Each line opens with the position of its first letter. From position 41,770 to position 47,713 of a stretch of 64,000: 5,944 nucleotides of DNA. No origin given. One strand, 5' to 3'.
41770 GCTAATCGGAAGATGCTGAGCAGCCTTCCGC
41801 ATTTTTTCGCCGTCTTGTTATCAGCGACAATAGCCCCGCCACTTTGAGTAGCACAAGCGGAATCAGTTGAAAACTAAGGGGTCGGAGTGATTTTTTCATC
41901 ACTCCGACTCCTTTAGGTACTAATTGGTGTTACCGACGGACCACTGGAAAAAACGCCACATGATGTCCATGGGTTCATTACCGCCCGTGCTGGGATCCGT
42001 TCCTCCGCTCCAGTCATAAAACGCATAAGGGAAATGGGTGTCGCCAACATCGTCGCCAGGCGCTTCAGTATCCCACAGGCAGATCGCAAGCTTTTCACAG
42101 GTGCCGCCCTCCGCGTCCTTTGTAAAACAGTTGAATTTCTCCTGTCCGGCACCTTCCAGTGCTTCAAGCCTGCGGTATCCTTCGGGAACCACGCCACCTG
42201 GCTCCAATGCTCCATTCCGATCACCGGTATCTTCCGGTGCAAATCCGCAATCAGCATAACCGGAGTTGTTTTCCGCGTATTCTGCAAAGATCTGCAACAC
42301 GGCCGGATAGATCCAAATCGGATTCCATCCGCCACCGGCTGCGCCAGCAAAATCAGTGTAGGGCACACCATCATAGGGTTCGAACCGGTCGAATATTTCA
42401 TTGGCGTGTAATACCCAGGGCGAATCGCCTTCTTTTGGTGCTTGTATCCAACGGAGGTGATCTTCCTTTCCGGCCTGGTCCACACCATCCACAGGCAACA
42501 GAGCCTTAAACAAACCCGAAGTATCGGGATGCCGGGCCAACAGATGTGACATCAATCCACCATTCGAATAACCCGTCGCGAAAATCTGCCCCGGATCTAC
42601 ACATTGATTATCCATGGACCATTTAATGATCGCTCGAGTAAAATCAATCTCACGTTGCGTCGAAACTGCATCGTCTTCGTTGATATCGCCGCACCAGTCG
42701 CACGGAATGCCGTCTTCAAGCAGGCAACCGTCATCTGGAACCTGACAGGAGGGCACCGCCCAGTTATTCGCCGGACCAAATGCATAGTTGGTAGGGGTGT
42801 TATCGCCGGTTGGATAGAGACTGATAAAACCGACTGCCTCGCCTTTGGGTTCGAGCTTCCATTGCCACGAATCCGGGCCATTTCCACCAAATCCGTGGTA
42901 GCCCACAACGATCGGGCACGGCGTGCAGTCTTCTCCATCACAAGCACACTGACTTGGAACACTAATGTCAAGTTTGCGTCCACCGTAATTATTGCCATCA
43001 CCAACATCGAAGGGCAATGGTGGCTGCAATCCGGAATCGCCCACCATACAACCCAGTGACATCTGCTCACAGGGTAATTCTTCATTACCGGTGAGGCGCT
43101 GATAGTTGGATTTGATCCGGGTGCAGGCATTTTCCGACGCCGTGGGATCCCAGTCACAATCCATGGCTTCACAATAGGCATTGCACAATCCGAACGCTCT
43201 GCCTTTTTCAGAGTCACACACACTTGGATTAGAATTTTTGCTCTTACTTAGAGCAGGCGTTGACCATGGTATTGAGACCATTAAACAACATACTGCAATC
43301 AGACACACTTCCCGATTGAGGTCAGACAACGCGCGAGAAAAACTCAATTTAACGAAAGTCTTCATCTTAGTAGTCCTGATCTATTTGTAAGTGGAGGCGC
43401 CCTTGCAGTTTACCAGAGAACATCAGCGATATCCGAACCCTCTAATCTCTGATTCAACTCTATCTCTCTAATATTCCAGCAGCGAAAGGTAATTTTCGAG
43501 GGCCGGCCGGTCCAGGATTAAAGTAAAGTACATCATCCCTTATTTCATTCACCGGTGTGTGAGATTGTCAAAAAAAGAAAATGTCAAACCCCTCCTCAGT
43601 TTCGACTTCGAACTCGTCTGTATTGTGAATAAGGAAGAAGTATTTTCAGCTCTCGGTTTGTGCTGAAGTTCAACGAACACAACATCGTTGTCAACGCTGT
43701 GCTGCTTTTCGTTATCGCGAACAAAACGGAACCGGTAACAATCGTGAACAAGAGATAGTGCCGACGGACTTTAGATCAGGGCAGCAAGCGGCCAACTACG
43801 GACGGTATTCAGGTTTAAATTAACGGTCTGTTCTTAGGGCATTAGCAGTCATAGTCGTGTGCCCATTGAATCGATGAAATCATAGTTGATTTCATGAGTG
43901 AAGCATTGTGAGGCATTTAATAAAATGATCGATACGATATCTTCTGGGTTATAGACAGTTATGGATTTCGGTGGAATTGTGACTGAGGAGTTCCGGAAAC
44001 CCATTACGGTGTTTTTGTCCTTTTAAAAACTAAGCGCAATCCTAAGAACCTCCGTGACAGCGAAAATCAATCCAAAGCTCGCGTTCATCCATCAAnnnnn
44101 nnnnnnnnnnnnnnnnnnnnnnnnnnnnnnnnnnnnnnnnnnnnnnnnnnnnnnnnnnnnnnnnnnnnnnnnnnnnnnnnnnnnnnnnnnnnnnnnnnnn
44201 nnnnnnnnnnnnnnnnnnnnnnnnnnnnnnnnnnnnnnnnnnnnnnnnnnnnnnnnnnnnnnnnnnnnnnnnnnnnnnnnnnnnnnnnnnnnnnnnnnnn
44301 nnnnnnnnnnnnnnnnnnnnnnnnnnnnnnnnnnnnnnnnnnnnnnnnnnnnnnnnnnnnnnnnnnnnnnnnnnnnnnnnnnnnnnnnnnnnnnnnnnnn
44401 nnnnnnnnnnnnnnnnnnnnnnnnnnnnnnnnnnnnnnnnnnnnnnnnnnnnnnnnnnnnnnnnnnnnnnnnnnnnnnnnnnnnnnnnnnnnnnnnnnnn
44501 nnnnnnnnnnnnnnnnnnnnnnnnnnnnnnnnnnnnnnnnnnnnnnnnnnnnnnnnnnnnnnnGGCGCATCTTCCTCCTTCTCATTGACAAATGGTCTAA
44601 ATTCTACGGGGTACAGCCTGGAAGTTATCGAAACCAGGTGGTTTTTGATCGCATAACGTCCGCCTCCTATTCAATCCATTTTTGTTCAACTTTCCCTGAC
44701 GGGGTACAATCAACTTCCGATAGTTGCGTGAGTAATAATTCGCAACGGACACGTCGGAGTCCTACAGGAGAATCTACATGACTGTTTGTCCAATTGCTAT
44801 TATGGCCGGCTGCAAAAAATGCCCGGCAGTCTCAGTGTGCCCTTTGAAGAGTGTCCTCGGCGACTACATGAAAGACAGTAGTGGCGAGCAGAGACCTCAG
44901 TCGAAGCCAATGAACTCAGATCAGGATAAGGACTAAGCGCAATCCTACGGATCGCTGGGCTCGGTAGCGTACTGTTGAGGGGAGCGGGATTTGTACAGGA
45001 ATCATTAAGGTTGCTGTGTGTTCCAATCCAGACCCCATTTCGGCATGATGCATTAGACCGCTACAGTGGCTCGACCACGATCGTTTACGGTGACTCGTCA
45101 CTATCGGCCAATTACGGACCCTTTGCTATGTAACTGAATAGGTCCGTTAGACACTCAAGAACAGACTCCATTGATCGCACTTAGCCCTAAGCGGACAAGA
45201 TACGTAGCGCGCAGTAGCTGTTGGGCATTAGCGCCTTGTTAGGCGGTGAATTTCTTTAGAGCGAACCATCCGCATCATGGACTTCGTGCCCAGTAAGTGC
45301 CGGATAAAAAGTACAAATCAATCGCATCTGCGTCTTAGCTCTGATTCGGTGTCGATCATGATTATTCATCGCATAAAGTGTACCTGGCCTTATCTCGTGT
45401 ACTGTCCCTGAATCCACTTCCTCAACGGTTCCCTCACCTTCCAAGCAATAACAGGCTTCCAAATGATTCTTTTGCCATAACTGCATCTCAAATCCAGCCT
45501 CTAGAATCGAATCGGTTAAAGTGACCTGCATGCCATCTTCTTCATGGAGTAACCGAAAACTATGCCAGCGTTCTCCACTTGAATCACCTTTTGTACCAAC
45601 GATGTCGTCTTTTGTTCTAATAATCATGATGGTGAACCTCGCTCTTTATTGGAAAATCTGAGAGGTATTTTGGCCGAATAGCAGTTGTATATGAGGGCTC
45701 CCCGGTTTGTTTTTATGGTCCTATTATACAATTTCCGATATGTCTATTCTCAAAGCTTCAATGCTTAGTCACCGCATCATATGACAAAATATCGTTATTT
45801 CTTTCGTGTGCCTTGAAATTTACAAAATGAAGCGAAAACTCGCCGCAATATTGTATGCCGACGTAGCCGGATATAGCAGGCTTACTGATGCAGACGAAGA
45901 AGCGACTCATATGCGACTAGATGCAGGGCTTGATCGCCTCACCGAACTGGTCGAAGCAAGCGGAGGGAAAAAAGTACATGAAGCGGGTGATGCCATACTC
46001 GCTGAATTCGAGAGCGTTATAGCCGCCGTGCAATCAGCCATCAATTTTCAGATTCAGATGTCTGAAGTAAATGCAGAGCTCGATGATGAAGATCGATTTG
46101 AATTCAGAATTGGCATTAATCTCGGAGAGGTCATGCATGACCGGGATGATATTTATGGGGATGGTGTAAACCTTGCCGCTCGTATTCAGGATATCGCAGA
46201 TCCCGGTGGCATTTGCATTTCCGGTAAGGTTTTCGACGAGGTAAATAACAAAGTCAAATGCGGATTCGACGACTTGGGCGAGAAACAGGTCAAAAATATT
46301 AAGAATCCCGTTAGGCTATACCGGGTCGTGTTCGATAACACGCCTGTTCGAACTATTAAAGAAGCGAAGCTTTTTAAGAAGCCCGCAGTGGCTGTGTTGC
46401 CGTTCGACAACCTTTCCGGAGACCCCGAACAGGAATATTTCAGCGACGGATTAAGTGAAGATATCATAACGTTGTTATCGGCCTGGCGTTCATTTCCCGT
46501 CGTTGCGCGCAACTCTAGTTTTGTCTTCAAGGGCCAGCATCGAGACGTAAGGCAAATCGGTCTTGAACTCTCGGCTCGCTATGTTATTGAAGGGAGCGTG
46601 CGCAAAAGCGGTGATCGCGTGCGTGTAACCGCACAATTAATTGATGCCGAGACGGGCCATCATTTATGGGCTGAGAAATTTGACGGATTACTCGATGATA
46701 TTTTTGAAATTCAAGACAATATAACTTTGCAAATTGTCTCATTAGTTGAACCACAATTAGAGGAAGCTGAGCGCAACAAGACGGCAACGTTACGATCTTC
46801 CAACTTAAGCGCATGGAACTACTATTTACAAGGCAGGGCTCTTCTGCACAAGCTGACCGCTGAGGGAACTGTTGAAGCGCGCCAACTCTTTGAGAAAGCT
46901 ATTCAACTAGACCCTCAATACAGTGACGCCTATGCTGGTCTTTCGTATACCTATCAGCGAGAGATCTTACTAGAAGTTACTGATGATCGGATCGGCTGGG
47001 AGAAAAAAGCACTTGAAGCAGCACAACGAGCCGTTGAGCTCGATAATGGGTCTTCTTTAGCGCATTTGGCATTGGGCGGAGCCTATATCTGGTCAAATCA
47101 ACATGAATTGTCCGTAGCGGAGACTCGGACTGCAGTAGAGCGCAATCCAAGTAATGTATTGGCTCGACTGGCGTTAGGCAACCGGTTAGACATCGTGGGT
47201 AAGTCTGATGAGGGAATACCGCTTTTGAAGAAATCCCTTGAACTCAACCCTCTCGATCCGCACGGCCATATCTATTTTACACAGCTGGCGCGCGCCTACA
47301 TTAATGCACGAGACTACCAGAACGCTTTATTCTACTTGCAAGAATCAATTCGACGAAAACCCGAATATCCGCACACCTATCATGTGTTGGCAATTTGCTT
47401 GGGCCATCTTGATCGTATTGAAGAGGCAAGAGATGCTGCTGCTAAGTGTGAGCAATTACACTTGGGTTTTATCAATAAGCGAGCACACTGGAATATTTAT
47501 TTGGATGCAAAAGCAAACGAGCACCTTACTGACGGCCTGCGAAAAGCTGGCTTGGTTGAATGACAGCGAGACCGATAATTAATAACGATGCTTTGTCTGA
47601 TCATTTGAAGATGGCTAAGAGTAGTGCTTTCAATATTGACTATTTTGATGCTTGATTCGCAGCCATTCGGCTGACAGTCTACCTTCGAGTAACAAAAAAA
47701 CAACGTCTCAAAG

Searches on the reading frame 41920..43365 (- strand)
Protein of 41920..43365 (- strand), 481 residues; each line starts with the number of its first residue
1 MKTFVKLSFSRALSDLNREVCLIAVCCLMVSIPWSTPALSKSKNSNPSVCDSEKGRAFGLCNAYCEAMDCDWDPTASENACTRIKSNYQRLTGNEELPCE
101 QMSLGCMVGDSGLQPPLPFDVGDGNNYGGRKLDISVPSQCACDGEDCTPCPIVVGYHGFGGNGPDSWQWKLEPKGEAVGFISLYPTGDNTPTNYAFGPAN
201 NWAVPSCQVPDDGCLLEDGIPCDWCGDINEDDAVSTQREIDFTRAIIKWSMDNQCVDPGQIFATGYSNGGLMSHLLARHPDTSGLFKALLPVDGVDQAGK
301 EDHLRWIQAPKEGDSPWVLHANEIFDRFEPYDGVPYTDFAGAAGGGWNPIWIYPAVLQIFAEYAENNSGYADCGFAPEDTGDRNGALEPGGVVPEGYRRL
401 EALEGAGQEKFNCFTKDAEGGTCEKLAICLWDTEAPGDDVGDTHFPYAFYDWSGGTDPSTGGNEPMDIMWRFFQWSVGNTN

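Call 70: search_protein_families(library=pfam, proteins=[window:41920-43365:-], max_evalue=0.001)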
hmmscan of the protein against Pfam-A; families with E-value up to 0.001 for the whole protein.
window:41920-43365:- (481 aa): 1 family
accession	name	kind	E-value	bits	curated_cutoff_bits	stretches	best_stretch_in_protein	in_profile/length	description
PF00326.27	Peptidase_S9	-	0.00014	21.8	22.6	1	245-296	50-99/213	Prolyl oligopeptidase family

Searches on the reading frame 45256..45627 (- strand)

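Call 48: search_protein_families(library=pfam, proteins=[window:45256-45627:-], max_evalue=0.001)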
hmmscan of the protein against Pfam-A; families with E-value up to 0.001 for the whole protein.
window:45256-45627:- (123 aa): 2 families
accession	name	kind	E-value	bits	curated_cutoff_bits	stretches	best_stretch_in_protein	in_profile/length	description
PF06339.18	Ectoine_synth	-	9.4e-46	155.6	27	1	1-122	1-122/127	Ectoine synthase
PF07883.17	Cupin_2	-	5.9e-08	32.8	27.2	1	53-106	17-69/70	Cupin domain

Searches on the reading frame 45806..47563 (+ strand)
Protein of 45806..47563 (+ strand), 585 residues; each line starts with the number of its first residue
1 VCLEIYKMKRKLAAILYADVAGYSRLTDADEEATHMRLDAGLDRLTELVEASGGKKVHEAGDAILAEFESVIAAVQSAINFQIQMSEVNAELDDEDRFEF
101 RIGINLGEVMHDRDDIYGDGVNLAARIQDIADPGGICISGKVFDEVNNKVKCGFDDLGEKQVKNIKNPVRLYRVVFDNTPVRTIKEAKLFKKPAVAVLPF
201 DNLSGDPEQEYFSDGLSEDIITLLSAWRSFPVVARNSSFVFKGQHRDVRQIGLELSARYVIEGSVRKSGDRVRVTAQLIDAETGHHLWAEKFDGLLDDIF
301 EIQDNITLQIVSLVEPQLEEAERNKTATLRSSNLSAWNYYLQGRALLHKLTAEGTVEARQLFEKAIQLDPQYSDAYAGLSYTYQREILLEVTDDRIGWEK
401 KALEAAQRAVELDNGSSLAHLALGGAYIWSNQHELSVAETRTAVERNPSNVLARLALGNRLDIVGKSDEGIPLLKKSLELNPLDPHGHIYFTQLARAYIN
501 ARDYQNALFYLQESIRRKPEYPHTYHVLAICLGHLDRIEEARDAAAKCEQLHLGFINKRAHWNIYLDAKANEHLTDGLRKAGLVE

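Call 70: search_protein_families(library=pfam, proteins=[window:45806-47563:+], max_evalue=0.001)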
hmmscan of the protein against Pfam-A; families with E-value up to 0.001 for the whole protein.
window:45806-47563:+ (585 aa): 12 families
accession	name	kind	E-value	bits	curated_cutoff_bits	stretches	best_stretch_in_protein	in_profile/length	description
PF13431.12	TPR_17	-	1.5e-15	56.5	24.4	0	361-384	1-24/34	Tetratricopeptide repeat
PF00211.25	Guanylate_cyc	-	3.5e-15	56.5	21.9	1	11-172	7-179/183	Adenylate and Guanylate cyclase catalytic domain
PF14559.12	TPR_19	-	5.9e-15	55.8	25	0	501-544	4-47/68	Tetratricopeptide repeat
PF07719.23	TPR_2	-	7.4e-14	51.1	27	0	492-520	5-33/34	Tetratricopeptide repeat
PF00515.34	TPR_1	-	7.3e-10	38.7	27.8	0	492-521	5-34/34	Tetratricopeptide repeat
PF13181.12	TPR_8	-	1.1e-09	38.2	25.7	0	492-520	5-33/34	Tetratricopeptide repeat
PF13428.12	TPR_14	-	1.4e-09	38.1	23.5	0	493-529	6-42/44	Tetratricopeptide repeat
PF13414.12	TPR_11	-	1.1e-06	28.7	26.8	0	357-385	12-40/42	TPR repeat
PF13432.12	TPR_16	-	3.1e-05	24.8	32.7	0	493-545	2-54/65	Tetratricopeptide repeat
PF23914.1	TPR_CcmH_CycH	-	9e-05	22.8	42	0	441-544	40-143/158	Cytochrome c-type biogenesis protein H TPR domain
PF12895.13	ANAPC3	-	0.00049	20.8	27.2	0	494-547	29-81/82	Anaphase-promoting complex, cyclosome, subunit 3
PF13424.12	TPR_12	-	0.00054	20.5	30.1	0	465-518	17-75/77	Tetratricopeptide repeat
